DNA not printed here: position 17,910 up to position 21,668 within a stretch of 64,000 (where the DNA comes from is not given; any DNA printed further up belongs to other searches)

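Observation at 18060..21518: Stand-alone SIR2, STAND NTPase and repeat-sensor protein with its own promoter and terminator: candidate NAD-depleting antiviral STAND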

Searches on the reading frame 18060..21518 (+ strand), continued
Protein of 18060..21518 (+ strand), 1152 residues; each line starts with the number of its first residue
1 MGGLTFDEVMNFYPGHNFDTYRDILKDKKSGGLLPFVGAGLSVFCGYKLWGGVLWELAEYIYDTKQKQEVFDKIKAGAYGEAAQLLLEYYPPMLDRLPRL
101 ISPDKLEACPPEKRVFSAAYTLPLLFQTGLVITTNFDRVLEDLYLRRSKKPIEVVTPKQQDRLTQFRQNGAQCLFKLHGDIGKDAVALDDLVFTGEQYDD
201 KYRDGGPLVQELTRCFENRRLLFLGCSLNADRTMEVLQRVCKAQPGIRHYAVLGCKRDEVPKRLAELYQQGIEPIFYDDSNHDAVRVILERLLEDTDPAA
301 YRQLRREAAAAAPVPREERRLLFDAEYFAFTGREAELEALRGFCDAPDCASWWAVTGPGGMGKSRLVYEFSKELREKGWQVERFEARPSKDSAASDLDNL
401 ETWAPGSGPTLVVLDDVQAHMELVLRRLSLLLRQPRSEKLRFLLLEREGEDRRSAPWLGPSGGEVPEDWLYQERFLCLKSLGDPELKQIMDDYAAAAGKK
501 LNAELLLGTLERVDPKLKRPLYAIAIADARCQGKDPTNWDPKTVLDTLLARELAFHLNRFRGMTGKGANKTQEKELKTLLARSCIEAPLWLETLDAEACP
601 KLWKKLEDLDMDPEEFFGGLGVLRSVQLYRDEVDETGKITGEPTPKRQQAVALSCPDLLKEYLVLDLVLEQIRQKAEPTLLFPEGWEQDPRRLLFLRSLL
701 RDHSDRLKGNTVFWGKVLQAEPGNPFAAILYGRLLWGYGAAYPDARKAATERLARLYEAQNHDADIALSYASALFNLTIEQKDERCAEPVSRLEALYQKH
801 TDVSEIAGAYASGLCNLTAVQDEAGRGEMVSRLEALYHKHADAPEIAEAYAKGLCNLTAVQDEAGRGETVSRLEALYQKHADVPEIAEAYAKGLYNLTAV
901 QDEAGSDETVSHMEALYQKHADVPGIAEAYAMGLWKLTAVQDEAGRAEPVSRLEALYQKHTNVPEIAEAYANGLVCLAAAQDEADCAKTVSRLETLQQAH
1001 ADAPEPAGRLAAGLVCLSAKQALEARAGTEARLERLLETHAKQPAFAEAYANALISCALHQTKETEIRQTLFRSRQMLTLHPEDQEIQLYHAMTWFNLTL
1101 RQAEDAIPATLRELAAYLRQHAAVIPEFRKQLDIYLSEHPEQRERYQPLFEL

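Call 35: find_encoding_contigs(protein=P0108, flank=10000, max_places=3)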
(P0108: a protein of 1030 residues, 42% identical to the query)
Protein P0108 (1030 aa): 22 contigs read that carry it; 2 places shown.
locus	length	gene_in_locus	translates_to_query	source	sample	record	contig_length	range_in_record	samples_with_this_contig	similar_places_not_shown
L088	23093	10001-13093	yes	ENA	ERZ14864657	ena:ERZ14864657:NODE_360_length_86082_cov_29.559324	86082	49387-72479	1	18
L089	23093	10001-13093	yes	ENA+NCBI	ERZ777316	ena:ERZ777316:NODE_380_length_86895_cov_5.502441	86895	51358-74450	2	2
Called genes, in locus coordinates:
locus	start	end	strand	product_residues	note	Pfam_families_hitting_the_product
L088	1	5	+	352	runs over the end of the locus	PF08279:HTH_11, PF12802:MarR_2 (faint), PF13412:HTH_24 (faint), PF03099:BPL_LplA_LipB, PF16917:BPL_LplA_LipB_2, PF02237:BPL_C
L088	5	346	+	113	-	PF19642:DUF6145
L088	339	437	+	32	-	-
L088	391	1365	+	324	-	PF01207:Dus, PF01180:DHO_dh (faint)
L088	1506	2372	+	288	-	-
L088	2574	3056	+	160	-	PF03449:GreA_GreB_N, PF01272:GreA_GreB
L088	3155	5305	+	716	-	PF01336:tRNA_anti-codon, PF00152:tRNA-synt_2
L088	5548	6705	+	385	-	PF24741:AlkZ-rel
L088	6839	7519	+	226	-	PF01987:AIM24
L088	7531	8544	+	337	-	PF02661:Fic, PF21247:Fic-like_C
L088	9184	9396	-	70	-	PF13443:HTH_26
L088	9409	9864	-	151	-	-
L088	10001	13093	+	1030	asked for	PF13289:SIR2_2, PF25199:nSTAND_NTPase5, PF24575:TPR_Slam (faint)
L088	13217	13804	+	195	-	PF03848:TehB (faint), PF13489:Methyltransf_23, PF08241:Methyltransf_11, PF08242:Methyltransf_12, PF13649:Methyltransf_25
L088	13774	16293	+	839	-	PF09565:RE_NgoFVII (weak), PF13091:PLDc_2, PF00270:DEAD (weak), PF04851:ResIII, PF00271:Helicase_C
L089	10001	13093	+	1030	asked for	PF13289:SIR2_2, PF25199:nSTAND_NTPase5, PF24575:TPR_Slam (faint)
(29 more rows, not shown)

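Call 36: find_encoding_contigs(protein=P0102, flank=10000, max_places=2)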
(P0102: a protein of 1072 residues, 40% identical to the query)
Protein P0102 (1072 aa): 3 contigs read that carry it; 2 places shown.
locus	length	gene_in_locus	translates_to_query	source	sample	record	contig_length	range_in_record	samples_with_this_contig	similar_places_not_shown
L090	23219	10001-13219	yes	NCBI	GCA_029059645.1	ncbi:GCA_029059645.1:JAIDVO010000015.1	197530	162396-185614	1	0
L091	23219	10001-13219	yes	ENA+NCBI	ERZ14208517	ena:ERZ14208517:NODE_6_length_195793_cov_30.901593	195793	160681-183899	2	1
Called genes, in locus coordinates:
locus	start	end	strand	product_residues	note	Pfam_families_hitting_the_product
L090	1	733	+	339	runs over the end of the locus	PF08279:HTH_11, PF12802:MarR_2 (faint), PF03099:BPL_LplA_LipB, PF16917:BPL_LplA_LipB_2, PF02237:BPL_C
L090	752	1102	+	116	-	PF19642:DUF6145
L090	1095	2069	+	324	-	PF01207:Dus, PF01180:DHO_dh (faint)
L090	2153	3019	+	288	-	-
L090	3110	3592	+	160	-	PF03449:GreA_GreB_N, PF01272:GreA_GreB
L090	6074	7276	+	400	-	PF02661:Fic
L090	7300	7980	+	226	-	PF01987:AIM24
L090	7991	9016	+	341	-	-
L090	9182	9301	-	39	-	PF13443:HTH_26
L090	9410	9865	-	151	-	-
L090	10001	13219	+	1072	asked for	PF13289:SIR2_2, PF25199:nSTAND_NTPase5, PF24575:TPR_Slam (faint)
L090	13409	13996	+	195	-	PF13489:Methyltransf_23, PF05891:Methyltransf_PK (weak), PF08241:Methyltransf_11, PF08242:Methyltransf_12, PF13649:Methyltransf_25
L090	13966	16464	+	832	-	PF09565:RE_NgoFVII (faint), PF13091:PLDc_2, PF00270:DEAD (weak), PF04851:ResIII, PF00271:Helicase_C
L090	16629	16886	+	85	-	-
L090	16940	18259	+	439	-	PF02127:Peptidase_M18, PF05343:Peptidase_M42 (faint)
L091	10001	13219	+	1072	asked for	PF13289:SIR2_2, PF25199:nSTAND_NTPase5, PF24575:TPR_Slam (faint)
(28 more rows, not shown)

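Call 38: predict_structure(alignment_id=A1)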
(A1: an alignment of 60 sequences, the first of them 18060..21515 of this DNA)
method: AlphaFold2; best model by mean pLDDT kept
length: 1152 residues; sequences in the alignment: 60
mean_pLDDT: 87.2   pTM: 0.60
mean pLDDT of the five models: 87.2, 87.0, 84.9, 84.4, 82.3
residues with pLDDT >= 90: 562; 70-90: 521; 50-70: 59; < 50: 10
segments of 3 or more residues with pLDDT < 50: 313-316, 461-463
pLDDT, mean of each block of 10 residues (from residue 1): 75 93 94 91 88 92 94 90 93 86 81 87 90 90 85 84 81 88 68 86 87 89 86 87 89 92 90 92 90 90 76 54 78 90 90 86 88 91 76 73 81 84 79 82 89 72 65 89 90 89 89 84 89 87 88 85 82 92 84 84 89 84 69 58 67 82 93 90 91 89 87 92 86 93 91 95 91 88 75 95 91 91 91 94 90 95 94 95 92 94 92 94 92 94 89 95 91 93 93 92 86 92 86 90 87 90 91 93 93 94 91 94 92 91 89 82
secondary structure, 60 per line:
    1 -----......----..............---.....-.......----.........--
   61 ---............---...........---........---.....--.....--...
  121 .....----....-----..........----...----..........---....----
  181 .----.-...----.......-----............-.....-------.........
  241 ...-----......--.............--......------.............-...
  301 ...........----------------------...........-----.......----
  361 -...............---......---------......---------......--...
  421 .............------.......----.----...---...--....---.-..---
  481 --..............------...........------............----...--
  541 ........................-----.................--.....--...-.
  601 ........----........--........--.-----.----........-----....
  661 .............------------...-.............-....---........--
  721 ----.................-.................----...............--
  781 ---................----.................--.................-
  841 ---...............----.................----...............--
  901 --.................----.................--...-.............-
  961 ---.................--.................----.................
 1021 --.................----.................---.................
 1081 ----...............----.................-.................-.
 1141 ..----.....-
elements in order (helices of 4 or more, strands of 3 or more residues): H6-11 H16-29 E33-37 H39-45 H50-58 H64-75 H79-89 H93-100 H104-108 H111-115 H118-125 E130-133 H139-148 E153-155 H160-169 E173-176 H195-201 H207-218 E220-224 H232-243 E249-254 H257-269 E272-277 H284-296 H298-311 H334-344 E350-356 H362-376 E380-385 H397-400 E410-415 H418-433 E440-446 H483-496 H503-513 H520-531 H541-564 H570-586 H600-608 H613-620 E623-630 E644-651 H657-673 H690-702 H704-707 H711-718 H725-741 H743-759 H764-778 H784-799 H804-820 H823-839 H844-858 H863-879 H884-898 H903-919 H924-940 H947-959 H964-980 H983-999 H1004-1020 H1023-1039 H1044-1060 H1064-1080 H1085-1099 H1104-1120 H1122-1138 H1147-1151

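Call 42: fold_search(model_id=the predicted structure, library=pdb)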
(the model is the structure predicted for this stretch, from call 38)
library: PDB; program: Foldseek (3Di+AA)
matches with E <= 10: 1470; with E <= 0.001: 128
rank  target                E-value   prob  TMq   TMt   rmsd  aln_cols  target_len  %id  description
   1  9nc9_L                4.3e-12  1.00  0.17  0.24  20.8       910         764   13  Helical assembly of AVAST5 filament (released 2026-02-18)
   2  9nc9_D                5.8e-11  1.00  0.17  0.25  19.5       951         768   13  Helical assembly of AVAST5 filament (released 2026-02-18)
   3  9zjv_A                2.0e-10  1.00  0.19  0.19  28.7      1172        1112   11  Human sterile alpha motif domain-containing protein 9 (SAMD9), asymmetric dimer "wing" shape (released 2026-02-25)
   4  9zjs_A                2.1e-10  1.00  0.19  0.19  28.4      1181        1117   11  Human sterile alpha motif domain-containing protein 9 (SAMD9), asymmetric dimer "shell" shape (released 2026-02-25)
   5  8z18_A                7.4e-09  1.00  0.19  0.22  28.8      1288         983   11  The tetramer complex of DSR2 and tube-forming domain of phage tail tube protein (released 2024-08-14)
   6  8wy8_B                2.2e-08  1.00  0.19  0.23  30.2      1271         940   10  Cryo-EM structure of DSR2 apo complex (released 2024-04-10)
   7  8wyb_C                2.2e-08  1.00  0.18  0.22  28.2      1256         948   11  Cryo-EM structure of DSR2 (H171A)-tube-NAD+ complex (released 2024-04-10)
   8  8wye_A                3.1e-08  1.00  0.18  0.22  27.7      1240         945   11  Cryo-EM structure of DSR2-DSAD1 (partial) complex (released 2024-04-10)
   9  8ykf_B                3.2e-08  1.00  0.19  0.21  31.7      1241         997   11  The DSR2-DSAD1 complex with DSAD1 on the opposite sides (released 2024-08-14)
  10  8wyd_A                3.7e-08  1.00  0.19  0.23  27.6      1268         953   10  Cryo-EM structure of DSR2-DSAD1 complex (released 2024-04-10)
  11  8wya_E                4.4e-08  1.00  0.18  0.22  26.4       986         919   12  Cryo-EM structure of DSR2-tube complex (released 2024-04-10)
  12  8zc9_B                4.9e-08  1.00  0.19  0.23  26.4      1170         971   10  The Cryo-EM structure of DSR2-Tail tube-NAD+ complex (released 2024-09-11)
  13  8wyd_B                5.1e-08  1.00  0.19  0.22  30.5      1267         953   11  Cryo-EM structure of DSR2-DSAD1 complex (released 2024-04-10)
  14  8wy8_C                6.2e-08  1.00  0.18  0.22  27.7      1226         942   11  Cryo-EM structure of DSR2 apo complex (released 2024-04-10)
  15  8wy8_D                8.2e-08  1.00  0.20  0.24  30.2      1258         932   10  Cryo-EM structure of DSR2 apo complex (released 2024-04-10)
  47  8zc9_A                1.9e-06  1.00  0.19  0.22  26.9      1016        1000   12  The Cryo-EM structure of DSR2-Tail tube-NAD+ complex (released 2024-09-11)
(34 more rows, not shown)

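Call 44: list_cluster_members(proteins=[window:18060-21518:+, window:22476-23861:-, window:24704-26071:-, P0003, P0013, P0080])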
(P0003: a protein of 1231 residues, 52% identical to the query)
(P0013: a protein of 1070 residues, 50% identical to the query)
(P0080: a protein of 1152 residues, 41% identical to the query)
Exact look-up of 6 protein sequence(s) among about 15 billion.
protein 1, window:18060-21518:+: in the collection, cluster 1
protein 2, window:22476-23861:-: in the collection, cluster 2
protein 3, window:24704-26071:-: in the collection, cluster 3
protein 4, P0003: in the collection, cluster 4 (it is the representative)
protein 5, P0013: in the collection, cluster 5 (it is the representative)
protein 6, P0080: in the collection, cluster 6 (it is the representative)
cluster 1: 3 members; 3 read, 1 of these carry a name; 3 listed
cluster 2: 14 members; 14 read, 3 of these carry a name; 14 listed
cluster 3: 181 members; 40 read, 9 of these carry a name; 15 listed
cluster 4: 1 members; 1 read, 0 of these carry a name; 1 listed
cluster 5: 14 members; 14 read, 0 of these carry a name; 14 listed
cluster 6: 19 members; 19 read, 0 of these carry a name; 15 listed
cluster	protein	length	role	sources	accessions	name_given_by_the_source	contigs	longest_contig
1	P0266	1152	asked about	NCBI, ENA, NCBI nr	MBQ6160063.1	MAG: SIR2 family protein [Oscillospiraceae bacterium] | SIR2 family protein [Oscillospiraceae bacterium]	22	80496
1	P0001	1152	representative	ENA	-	-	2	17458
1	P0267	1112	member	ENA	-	-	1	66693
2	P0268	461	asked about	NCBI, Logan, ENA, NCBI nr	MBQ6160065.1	MAG: AmmeMemoRadiSam system protein A [Oscillospiraceae bacterium] | AmmeMemoRadiSam system protein A [Oscillospiraceae bacterium]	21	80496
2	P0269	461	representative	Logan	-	-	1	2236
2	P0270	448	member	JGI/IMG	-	AmmeMemoRadiSam system protein A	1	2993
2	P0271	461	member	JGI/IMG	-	Uncharacterized conserved protein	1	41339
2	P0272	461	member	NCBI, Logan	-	-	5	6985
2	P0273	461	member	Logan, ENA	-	-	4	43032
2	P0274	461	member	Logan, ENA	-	-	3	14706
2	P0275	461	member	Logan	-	-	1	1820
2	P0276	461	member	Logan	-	-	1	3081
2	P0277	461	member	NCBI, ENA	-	-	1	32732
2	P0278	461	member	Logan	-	-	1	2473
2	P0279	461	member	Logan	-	-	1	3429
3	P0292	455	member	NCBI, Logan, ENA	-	-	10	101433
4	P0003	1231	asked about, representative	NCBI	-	-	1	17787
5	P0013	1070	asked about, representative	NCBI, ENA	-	-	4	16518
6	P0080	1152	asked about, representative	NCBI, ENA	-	-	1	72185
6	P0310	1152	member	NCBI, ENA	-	-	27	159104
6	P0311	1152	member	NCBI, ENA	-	-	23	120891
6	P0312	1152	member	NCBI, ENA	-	-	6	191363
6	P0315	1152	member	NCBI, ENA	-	-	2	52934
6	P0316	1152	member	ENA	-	-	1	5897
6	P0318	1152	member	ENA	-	-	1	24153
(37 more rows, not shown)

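Call 54: find_encoding_contigs(protein=P0292, flank=10000, max_places=5)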
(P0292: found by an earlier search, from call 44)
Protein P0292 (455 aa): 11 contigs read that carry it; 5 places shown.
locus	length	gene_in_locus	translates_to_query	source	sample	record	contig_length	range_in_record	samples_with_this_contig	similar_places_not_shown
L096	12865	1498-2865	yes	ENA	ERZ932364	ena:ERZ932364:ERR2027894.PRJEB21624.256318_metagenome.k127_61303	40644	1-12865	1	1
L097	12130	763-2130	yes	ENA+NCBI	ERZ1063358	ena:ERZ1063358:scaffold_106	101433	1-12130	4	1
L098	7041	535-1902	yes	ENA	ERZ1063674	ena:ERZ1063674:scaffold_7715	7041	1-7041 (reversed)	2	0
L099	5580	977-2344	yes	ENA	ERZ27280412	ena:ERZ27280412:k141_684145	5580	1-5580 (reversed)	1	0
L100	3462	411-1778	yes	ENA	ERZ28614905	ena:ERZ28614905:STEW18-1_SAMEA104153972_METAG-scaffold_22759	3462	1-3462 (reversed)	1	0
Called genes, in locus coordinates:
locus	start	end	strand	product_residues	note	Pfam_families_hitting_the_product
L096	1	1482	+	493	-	?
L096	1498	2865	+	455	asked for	PF00144:Beta-lactamase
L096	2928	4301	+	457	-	PF00144:Beta-lactamase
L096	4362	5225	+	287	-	PF00583:Acetyltransf_1, PF13420:Acetyltransf_4 (faint), PF13673:Acetyltransf_10, PF13508:Acetyltransf_7, PF14542:Acetyltransf_CG (faint), PF00583:Acetyltransf_1, PF13673:Acetyltransf_10 (weak), PF13508:Acetyltransf_7, +1 more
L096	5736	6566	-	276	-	PF14267:DUF4357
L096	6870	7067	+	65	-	-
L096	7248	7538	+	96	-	PF20648:DUF6809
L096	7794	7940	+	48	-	-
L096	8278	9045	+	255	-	PF02129:Peptidase_S15 (faint), PF00561:Abhydrolase_1, PF12146:Hydrolase_4, PF12697:Abhydrolase_6, PF20408:Abhydrolase_11 (faint), PF00326:Peptidase_S9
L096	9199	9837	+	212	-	PF26707:DUF8237 (faint)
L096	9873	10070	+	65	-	-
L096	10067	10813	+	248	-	-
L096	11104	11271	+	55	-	-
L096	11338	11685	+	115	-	PF14198:TnpV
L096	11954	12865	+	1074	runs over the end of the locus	PF00270:DEAD, PF04851:ResIII (weak), PF00271:Helicase_C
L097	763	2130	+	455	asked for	PF00144:Beta-lactamase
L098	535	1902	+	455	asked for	PF00144:Beta-lactamase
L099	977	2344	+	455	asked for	PF00144:Beta-lactamase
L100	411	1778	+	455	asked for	PF00144:Beta-lactamase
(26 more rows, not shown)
